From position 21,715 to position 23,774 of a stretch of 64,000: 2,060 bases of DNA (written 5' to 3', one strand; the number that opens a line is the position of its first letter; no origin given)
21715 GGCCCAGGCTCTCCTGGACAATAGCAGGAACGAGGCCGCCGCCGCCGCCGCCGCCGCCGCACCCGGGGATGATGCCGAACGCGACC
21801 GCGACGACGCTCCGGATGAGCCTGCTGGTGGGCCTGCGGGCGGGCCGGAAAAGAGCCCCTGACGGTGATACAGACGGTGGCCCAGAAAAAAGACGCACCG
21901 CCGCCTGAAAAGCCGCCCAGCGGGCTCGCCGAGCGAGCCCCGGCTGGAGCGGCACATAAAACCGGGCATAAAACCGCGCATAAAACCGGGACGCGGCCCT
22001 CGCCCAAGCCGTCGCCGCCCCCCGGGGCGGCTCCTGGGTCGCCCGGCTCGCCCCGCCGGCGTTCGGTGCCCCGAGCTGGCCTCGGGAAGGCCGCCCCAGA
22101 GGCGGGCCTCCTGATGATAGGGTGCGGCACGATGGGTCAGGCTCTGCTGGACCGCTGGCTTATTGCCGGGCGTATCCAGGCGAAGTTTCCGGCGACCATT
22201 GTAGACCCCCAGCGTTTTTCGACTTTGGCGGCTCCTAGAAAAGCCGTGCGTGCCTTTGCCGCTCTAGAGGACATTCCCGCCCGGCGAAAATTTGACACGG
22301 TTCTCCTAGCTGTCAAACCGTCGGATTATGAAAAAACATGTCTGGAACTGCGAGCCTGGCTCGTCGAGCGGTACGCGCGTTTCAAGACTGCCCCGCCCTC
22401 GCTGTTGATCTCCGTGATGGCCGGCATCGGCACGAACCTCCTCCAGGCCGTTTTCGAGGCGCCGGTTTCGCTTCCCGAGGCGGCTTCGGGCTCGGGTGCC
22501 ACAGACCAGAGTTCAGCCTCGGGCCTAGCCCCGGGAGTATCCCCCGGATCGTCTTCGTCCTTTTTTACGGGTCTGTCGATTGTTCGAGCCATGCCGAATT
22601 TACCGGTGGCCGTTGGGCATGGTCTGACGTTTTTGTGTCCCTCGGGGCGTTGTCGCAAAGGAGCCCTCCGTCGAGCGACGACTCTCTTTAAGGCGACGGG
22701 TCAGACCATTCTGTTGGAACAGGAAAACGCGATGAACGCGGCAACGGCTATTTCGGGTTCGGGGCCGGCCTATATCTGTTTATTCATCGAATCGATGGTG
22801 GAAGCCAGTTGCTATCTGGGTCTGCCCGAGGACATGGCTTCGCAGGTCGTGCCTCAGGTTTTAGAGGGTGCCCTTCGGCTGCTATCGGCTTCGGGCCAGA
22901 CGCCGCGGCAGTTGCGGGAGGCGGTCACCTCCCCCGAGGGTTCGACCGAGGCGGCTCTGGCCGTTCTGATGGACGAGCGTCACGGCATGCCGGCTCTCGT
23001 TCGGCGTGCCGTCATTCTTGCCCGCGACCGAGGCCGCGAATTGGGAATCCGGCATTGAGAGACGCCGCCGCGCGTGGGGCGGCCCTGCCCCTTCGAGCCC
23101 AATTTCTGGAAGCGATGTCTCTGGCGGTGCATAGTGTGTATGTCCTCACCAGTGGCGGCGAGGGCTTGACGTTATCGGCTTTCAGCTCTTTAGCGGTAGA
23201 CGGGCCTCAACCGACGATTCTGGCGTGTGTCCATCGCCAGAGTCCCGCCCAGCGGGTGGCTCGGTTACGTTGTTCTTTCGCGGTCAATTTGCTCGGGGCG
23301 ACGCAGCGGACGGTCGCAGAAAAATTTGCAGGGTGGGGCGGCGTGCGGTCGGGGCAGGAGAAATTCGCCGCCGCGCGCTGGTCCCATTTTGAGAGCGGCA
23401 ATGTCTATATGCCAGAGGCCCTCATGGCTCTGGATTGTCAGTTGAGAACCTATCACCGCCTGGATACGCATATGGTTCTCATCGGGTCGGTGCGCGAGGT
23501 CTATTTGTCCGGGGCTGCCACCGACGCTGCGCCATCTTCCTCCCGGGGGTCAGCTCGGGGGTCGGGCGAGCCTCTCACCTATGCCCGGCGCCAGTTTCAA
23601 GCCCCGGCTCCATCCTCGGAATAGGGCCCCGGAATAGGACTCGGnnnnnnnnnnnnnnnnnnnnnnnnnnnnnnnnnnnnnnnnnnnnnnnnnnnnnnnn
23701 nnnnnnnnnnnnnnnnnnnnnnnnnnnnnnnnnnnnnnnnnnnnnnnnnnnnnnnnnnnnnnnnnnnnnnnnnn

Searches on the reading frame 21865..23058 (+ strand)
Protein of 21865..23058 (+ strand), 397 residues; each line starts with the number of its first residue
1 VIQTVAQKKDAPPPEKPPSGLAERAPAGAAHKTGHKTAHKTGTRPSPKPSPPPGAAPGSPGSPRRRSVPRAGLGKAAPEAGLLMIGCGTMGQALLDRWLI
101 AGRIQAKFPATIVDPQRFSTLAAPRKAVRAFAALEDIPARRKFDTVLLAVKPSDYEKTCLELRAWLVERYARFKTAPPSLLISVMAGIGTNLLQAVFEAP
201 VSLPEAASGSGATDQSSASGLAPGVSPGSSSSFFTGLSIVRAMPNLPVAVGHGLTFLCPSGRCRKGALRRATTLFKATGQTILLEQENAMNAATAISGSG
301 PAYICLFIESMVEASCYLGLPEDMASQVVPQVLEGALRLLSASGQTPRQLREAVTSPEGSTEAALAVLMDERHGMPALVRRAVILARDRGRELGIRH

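Call 6: search_protein_families(library=pfam, proteins=[window:21865-23058:+])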
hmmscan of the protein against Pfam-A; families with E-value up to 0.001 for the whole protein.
window:21865-23058:+ (397 aa): 2 families
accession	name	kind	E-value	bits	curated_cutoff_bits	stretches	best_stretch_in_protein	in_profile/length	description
PF14748.11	P5CR_dimer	-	1.2e-29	103.1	25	1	287-393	1-105/105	Pyrroline-5-carboxylate reductase dimerisation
PF03807.23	F420_oxidored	-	1.2e-06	29.4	21.6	1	84-162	4-79/94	NADP oxidoreductase coenzyme F420-dependent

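Call 54: search_protein_families(library=ncbifam, proteins=[window:21865-23058:+], max_evalue=1e-8)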
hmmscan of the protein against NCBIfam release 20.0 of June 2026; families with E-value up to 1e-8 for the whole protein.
window:21865-23058:+ (397 aa): 4 families
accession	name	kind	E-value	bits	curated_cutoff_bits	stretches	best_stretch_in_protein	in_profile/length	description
TIGR00112.1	proC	equivalog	4.3e-56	190.5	196.75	1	83-393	2-263/263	pyrroline-5-carboxylate reductase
NF005813.0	PRK07679.1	exception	4.6e-33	114.8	404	1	237-394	115-269/279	pyrroline-5-carboxylate reductase ProI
NF008839.0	PRK11880.2-4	equivalog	7e-25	87.8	288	1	238-386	104-245/252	pyrroline-5-carboxylate reductase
NF005814.0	PRK07680.1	equivalog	3.9e-11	42.7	278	0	238-375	111-248/275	late competence protein ComER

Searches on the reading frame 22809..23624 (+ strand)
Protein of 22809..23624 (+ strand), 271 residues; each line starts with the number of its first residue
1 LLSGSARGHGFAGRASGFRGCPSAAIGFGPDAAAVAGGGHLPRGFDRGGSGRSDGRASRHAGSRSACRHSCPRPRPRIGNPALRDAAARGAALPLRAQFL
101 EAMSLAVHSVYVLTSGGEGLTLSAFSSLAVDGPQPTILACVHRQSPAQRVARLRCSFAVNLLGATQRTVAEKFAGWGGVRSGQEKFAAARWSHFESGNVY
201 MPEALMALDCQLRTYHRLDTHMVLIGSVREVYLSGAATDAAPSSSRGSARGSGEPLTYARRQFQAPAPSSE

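Call 6: search_protein_families(library=pfam, proteins=[window:22809-23624:+])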
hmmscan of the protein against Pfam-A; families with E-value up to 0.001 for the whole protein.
window:22809-23624:+ (271 aa): 1 family
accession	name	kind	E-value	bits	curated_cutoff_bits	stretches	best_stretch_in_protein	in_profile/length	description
PF01613.24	Flavin_Reduct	-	1.1e-21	77.9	27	1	107-265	5-151/153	Flavin reductase like domain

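Call 54: search_protein_families(library=ncbifam, proteins=[window:22809-23624:+], max_evalue=1e-8)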
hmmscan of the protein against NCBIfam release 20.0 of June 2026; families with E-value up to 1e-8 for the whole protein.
window:22809-23624:+ (271 aa): 6 families
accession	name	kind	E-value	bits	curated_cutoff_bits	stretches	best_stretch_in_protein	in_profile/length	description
TIGR03615.1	RutF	equivalog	1.1e-18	67.7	254.75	1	97-235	4-141/156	NADH-dependent FMN reductase RutF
TIGR02296.1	HpaC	equivalog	1.1e-14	54.7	205.95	1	99-234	1-137/154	4-hydroxyphenylacetate 3-monooxygenase, reductase component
NF045630.1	monooxsub_HsaB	equivalog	2e-13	50.5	230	1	119-231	35-140/186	3-hydroxy-9,10-secoandrosta-1,3,5(10)-triene-9,17-dione monooxygenase reductase subunit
NF042921.1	HpaC_Thermus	equivalog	5e-12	46.1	200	1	97-236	3-135/150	4-hydroxyphenylacetate 3-monooxygenase reductase subunit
NF052639.1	FlvnRedFerAPor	equivalog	5.5e-11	42.4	260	1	114-238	26-142/158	flavin reductase FerA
NF012030.0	PRK15486.1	equivalog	5.4e-10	39.3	315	1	96-235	7-147/170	4-hydroxyphenylacetate 3-monooxygenase reductase subunit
